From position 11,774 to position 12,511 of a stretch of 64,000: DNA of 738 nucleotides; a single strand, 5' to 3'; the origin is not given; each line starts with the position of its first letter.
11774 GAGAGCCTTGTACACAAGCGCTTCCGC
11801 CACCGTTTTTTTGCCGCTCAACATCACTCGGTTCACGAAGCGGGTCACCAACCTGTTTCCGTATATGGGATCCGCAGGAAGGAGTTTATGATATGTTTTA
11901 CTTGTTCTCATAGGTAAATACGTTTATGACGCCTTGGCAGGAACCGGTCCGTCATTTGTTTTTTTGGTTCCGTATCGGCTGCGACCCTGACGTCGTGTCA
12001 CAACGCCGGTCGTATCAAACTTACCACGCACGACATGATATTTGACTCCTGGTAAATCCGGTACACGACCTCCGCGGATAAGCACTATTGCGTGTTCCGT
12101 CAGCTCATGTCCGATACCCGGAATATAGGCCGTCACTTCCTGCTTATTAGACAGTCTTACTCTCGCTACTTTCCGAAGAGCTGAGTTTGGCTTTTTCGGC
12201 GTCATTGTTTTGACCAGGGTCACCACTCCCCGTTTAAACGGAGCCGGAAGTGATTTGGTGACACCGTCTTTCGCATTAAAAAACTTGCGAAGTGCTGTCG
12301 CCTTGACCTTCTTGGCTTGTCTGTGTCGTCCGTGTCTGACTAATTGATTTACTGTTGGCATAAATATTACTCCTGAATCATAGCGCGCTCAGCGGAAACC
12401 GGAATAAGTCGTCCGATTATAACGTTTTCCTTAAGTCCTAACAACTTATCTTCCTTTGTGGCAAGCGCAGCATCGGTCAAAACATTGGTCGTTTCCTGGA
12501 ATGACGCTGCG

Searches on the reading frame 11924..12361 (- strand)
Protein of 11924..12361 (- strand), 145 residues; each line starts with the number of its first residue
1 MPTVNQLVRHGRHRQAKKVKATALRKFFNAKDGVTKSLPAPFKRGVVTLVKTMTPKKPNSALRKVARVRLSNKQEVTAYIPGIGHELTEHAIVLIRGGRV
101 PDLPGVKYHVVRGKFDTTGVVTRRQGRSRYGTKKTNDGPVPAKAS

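Call 78: find_encoding_contigs(protein=window:11924-12361:-, flank=10000, max_places=6)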
Protein window:11924-12361:- (145 aa): 1 contig read that carries it; 1 place shown.
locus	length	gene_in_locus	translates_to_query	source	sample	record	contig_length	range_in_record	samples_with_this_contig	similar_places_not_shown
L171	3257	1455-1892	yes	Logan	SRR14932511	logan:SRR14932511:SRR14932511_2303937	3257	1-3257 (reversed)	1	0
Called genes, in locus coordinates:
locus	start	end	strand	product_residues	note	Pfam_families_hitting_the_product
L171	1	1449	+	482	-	?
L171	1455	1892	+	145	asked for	PF00164:Ribosom_S12_S23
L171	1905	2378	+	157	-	PF00177:Ribosomal_S7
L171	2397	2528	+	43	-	-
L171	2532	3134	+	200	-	PF00730:HhH-GPD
